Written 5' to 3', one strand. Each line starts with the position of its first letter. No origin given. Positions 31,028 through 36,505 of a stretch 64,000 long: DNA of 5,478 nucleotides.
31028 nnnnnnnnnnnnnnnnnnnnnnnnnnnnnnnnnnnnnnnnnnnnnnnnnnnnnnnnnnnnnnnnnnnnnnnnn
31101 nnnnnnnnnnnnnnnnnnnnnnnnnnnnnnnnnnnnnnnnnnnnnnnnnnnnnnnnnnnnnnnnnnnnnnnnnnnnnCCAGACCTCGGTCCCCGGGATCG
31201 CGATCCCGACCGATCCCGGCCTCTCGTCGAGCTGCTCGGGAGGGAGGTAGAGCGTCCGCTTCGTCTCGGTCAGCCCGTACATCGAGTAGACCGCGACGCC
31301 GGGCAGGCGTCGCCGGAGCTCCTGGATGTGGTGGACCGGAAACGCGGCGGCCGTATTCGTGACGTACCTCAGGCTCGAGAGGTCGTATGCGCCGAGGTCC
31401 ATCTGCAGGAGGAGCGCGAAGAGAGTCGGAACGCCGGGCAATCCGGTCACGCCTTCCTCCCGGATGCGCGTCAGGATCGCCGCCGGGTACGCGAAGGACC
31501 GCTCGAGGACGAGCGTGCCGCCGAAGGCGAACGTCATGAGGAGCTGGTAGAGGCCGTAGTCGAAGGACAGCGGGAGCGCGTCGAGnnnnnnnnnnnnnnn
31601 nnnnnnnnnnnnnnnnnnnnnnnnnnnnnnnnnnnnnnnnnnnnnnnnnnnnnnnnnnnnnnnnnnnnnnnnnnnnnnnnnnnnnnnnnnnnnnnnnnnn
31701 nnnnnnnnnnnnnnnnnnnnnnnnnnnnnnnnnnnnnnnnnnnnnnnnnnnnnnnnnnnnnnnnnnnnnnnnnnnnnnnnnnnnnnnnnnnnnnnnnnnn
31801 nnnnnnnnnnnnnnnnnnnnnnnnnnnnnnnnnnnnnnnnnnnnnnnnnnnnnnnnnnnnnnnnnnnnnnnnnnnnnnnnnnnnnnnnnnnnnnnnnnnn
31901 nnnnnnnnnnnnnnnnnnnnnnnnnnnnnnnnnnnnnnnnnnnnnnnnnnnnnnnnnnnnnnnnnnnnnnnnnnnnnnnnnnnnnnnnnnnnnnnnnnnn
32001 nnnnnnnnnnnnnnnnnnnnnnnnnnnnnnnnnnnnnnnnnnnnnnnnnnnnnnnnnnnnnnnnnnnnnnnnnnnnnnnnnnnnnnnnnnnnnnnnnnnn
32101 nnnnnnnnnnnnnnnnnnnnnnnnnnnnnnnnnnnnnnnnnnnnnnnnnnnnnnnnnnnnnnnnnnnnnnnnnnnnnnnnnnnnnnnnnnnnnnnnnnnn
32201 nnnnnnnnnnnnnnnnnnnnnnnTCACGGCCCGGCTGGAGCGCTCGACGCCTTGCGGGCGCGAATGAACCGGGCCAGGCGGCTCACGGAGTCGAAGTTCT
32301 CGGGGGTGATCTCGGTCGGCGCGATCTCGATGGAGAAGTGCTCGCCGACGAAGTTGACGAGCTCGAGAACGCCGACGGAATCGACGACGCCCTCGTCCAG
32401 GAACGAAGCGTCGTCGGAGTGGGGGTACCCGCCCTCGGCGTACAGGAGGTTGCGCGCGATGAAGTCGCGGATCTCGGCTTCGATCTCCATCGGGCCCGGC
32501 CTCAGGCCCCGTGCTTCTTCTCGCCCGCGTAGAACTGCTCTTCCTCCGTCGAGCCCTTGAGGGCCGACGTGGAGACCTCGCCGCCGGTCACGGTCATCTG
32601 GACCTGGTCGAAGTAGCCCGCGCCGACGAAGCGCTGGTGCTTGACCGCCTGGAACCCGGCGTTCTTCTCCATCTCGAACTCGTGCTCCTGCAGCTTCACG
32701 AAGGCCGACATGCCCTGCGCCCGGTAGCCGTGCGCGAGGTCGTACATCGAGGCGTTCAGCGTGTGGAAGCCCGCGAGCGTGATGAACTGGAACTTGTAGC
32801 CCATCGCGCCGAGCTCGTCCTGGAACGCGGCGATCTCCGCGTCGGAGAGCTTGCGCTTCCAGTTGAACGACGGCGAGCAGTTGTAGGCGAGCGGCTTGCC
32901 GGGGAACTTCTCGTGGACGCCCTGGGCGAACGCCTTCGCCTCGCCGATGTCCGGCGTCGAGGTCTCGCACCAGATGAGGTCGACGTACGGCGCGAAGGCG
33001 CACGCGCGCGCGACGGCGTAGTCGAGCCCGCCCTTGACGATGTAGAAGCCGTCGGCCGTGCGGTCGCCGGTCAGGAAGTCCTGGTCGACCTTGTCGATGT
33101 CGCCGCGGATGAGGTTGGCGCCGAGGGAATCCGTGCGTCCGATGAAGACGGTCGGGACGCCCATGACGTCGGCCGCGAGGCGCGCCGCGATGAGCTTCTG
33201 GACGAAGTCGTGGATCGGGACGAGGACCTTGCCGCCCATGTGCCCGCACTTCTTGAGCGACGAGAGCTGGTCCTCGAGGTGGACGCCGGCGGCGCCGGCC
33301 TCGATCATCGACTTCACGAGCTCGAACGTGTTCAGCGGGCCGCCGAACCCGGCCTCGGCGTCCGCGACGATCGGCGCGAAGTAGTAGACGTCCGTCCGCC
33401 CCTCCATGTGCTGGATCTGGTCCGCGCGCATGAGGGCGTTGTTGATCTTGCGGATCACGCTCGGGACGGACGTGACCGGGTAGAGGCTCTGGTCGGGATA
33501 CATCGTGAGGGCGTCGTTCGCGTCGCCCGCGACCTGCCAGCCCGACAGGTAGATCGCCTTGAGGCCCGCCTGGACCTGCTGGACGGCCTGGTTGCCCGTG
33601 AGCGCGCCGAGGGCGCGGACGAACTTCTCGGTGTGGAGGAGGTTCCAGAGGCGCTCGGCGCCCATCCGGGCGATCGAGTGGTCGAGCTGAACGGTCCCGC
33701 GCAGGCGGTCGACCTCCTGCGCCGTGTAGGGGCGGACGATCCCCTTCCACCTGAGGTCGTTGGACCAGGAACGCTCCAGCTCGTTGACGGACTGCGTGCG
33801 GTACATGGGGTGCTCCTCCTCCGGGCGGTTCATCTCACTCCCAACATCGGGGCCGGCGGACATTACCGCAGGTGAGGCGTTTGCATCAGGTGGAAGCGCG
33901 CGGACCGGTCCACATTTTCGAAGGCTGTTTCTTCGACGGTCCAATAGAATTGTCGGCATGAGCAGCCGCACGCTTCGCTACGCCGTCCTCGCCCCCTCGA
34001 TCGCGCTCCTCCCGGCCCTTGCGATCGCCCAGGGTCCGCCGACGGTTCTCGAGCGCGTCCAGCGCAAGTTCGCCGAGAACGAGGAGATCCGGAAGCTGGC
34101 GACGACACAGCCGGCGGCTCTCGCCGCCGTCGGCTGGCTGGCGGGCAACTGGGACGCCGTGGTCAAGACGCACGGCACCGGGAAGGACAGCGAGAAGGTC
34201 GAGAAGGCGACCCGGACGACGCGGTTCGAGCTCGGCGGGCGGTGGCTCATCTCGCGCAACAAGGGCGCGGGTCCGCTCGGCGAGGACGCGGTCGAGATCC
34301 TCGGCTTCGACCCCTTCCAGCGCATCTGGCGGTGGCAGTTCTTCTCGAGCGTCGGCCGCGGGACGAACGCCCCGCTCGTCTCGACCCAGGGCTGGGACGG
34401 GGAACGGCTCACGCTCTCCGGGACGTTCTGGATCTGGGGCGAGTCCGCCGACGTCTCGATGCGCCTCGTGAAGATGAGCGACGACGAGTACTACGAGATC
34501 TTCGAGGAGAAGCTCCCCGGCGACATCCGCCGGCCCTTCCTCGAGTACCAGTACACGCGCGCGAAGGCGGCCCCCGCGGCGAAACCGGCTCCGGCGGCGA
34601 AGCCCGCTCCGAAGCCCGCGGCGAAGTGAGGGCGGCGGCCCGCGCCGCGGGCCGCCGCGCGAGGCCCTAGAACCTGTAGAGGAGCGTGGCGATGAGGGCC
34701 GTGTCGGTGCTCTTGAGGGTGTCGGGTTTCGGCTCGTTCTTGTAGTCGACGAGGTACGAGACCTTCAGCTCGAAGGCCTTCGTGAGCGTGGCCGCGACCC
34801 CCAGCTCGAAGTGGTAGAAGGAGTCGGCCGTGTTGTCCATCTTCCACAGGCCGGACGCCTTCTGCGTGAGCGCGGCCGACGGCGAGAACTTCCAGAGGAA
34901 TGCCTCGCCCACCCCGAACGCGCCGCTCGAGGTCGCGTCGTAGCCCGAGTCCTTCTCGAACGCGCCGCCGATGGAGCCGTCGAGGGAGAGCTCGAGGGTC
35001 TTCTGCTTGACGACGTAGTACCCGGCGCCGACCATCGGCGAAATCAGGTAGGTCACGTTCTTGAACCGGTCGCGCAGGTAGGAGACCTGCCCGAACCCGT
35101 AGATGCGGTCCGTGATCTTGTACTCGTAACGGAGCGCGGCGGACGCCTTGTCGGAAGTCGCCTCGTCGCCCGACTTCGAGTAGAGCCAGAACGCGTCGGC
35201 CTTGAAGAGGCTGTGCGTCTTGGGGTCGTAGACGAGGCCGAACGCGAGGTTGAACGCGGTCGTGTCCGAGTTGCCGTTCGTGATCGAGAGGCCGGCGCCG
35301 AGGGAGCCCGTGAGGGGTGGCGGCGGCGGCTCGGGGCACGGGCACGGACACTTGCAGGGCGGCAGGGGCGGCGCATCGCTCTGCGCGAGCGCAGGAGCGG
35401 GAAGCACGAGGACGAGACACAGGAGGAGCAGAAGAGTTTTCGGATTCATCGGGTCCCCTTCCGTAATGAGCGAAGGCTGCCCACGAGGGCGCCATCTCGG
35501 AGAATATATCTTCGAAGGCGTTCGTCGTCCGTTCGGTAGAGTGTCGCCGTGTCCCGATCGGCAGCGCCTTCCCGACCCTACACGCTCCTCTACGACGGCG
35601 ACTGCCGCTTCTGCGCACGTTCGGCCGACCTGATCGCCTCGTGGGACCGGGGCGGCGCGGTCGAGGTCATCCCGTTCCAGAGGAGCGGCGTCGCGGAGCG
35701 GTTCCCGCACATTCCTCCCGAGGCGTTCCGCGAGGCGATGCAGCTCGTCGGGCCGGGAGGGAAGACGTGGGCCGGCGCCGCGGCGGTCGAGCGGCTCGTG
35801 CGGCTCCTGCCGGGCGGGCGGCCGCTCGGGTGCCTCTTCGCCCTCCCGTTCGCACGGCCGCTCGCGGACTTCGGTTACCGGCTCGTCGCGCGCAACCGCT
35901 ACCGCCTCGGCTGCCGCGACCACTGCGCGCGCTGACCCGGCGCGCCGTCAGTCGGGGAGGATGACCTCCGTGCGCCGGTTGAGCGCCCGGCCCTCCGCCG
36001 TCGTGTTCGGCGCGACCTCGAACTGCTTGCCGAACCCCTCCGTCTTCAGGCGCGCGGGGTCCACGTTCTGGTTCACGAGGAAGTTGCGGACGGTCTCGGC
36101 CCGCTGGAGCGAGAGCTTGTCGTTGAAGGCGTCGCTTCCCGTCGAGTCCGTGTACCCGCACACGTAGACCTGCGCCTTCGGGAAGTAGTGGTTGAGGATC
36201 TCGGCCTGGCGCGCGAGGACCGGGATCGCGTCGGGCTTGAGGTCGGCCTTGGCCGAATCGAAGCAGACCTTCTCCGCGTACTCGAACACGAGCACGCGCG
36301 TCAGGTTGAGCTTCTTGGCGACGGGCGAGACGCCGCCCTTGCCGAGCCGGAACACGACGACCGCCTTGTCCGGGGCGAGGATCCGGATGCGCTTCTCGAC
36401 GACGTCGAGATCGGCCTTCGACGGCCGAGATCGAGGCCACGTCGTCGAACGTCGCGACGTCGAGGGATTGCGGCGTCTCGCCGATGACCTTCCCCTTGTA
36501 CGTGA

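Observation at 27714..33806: Tightly coupled aceA - ACP - AMP-ligase - AsnB - NadE operon: two PP-loop amidating enzymes behind a carrier-protein loading module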

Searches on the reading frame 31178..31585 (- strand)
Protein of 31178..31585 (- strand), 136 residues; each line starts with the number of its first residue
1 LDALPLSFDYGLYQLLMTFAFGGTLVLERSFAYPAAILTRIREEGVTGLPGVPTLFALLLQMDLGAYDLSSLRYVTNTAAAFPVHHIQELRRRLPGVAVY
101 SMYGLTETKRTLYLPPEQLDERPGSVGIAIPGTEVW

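Call 63: search_solved_structures(query=window:31178-31585:-, max_evalue=0.00001, show_alignments=5)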
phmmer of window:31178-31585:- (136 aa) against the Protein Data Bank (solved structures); distinct sequences matched with E-value up to 0.00001: 30.
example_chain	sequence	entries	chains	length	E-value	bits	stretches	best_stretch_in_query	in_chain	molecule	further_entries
3wv4_A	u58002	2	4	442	8.3e-21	77.6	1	5-135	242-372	Non-ribosomal peptide synthetase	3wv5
3wvn_A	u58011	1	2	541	1.1e-20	77.2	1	5-135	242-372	Non-ribosomal peptide synthetase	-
5jjp_A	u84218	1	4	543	2.6e-09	40.4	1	5-111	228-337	Nonribosomal peptide synthase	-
2d1t_A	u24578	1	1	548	6.7e-08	35.8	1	3-131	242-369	Luciferin 4-monooxygenase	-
2d1q_A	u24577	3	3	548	6.7e-08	35.8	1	3-131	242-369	Luciferin 4-monooxygenase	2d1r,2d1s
6k4c_A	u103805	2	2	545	1.2e-07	35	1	3-131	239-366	Ancestral luciferase AncLamp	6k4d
3qya_A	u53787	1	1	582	2.9e-07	33.8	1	3-131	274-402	Luciferase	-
5gyz_A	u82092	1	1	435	3.2e-07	33.6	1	3-133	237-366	Luciferin 4-monooxygenase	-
5gz2_A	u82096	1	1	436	3.2e-07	33.6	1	3-133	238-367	Luciferin 4-monooxygenase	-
4g37_A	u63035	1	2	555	3.4e-07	33.5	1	3-133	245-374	Luciferin 4-monooxygenase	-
6hps_A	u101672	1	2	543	4.3e-07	33.2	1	3-133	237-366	Luciferin 4-monooxygenase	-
1ba3_A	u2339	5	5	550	4.5e-07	33.2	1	3-133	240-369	LUCIFERASE | Luciferin 4-monooxygenase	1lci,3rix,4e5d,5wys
3iep_A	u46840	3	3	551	4.5e-07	33.1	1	3-133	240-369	Luciferin 4-monooxygenase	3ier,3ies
4g36_A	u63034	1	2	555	4.5e-07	33.1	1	3-133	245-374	Luciferin 4-monooxygenase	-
5dv9_A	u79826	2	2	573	4.8e-07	33.1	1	3-133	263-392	Luciferin 4-monooxygenase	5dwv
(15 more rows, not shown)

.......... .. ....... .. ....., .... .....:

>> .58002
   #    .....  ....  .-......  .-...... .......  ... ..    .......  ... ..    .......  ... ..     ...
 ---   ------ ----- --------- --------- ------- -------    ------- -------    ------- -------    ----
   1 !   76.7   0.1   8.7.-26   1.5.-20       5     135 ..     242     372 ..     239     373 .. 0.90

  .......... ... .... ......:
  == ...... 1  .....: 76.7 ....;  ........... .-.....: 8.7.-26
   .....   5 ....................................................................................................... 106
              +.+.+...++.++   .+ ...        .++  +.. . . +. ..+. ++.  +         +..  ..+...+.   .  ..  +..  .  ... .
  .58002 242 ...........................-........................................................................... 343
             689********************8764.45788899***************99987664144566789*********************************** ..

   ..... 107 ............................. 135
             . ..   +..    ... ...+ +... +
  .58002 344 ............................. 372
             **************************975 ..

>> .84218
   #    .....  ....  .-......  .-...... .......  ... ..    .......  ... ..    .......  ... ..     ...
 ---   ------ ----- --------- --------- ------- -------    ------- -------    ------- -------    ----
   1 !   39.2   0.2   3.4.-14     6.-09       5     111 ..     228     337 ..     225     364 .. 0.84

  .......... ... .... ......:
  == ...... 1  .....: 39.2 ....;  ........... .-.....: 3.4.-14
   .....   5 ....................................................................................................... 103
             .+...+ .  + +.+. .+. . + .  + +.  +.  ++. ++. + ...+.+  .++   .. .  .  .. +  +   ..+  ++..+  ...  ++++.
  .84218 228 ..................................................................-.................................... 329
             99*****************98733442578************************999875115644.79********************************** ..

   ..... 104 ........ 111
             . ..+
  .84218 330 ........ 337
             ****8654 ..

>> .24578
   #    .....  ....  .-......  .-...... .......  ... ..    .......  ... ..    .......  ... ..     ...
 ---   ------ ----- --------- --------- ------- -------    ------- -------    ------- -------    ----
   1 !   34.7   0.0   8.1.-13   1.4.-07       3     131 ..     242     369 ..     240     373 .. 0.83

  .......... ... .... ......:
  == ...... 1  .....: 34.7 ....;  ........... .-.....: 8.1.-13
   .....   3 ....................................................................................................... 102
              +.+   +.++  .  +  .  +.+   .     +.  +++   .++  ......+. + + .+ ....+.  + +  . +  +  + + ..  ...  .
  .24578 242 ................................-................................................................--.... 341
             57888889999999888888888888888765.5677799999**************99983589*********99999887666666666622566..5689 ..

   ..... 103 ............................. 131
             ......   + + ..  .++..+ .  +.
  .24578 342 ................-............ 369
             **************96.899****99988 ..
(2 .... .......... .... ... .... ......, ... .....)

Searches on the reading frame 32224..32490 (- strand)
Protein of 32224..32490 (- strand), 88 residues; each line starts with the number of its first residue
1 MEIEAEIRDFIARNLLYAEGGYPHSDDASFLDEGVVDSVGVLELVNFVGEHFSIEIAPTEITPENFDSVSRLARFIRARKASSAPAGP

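Call 5: search_protein_families(library=ncbifam, proteins=[window:32224-32490:-], max_evalue=0.00001)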
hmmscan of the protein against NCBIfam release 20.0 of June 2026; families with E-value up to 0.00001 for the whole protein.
window:32224-32490:- (88 aa): 2 families
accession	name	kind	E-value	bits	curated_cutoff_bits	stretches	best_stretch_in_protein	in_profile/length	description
NF052616.1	ACP_for_OlsHI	equivalog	1.7e-11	44.3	130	1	2-81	3-82/83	ornithine lipid biosynthesis acyl carrier protein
NF058660.1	cispen_ACP_AmcB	equivalog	6e-10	39.2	80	1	3-80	2-79/80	cispentacin biosynthesis acyl carrier protein AmcB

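Call 9: search_protein_families(library=pfam, proteins=[window:32224-32490:-], max_evalue=0.001)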
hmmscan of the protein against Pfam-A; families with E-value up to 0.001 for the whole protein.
window:32224-32490:- (88 aa): 1 family
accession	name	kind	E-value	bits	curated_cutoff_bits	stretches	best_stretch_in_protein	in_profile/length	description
PF00550.31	PP-binding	-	1.2e-05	25.9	20.8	1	25-76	19-67/67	Phosphopantetheine attachment site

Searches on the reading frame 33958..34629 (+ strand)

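Call 8: search_protein_families(library=pfam, proteins=[window:33958-34629:+], max_evalue=0.001)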
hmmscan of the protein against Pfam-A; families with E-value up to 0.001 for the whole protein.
window:33958-34629:+ (223 aa): 1 family
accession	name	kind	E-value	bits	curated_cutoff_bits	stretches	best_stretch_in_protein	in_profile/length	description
PF07617.17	DUF1579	-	4.5e-05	23.8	25.2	1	61-135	12-87/155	Protein of unknown function (DUF1579)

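Call 22: search_protein_families(library=ncbifam, proteins=[window:33958-34629:+], max_evalue=0.00001)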
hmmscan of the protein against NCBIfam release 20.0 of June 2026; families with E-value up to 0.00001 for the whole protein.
window:33958-34629:+ (223 aa): 0 families

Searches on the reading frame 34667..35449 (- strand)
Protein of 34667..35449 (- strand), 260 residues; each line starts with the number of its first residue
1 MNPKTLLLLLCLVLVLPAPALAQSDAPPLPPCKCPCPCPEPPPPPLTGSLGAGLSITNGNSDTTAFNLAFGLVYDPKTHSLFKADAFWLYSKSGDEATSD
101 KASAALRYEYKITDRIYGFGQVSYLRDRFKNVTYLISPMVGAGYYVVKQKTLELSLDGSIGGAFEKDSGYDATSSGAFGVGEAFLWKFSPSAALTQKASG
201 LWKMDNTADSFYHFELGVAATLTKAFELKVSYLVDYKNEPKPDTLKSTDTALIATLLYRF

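Call 9: search_protein_families(library=pfam, proteins=[window:34667-35449:-], max_evalue=0.001)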
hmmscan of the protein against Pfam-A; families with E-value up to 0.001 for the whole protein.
window:34667-35449:- (260 aa): 1 family
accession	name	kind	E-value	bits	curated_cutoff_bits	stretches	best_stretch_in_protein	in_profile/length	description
PF04338.18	DUF481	-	5.7e-42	144.6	21.1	1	51-260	2-210/210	Protein of unknown function, DUF481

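Call 22: search_protein_families(library=ncbifam, proteins=[window:34667-35449:-], max_evalue=0.00001)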
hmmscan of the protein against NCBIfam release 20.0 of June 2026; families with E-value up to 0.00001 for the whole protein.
window:34667-35449:- (260 aa): 0 families

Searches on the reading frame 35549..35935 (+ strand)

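Call 65: search_protein_families(library=pfam, proteins=[window:35549-35935:+], max_evalue=0.01)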
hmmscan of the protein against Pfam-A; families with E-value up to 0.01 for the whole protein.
window:35549-35935:+ (128 aa): 1 family
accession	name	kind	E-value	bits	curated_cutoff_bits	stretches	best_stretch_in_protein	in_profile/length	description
PF04134.17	DCC1-like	-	6.3e-21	76.2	27.8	1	13-123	1-113/113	DCC1-like thiol-disulfide oxidoreductase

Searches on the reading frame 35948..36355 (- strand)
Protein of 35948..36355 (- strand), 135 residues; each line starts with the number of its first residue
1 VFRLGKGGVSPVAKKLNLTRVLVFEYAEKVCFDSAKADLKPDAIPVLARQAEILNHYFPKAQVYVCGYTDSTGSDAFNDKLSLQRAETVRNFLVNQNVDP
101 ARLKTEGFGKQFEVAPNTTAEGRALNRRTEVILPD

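Call 9: search_protein_families(library=pfam, proteins=[window:35948-36355:-], max_evalue=0.001)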
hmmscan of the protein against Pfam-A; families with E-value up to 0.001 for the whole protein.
window:35948-36355:- (135 aa): 1 family
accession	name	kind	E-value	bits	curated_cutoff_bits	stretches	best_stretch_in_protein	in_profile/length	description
PF00691.25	OmpA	-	2.3e-21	76.4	27.2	1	32-127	2-98/98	OmpA family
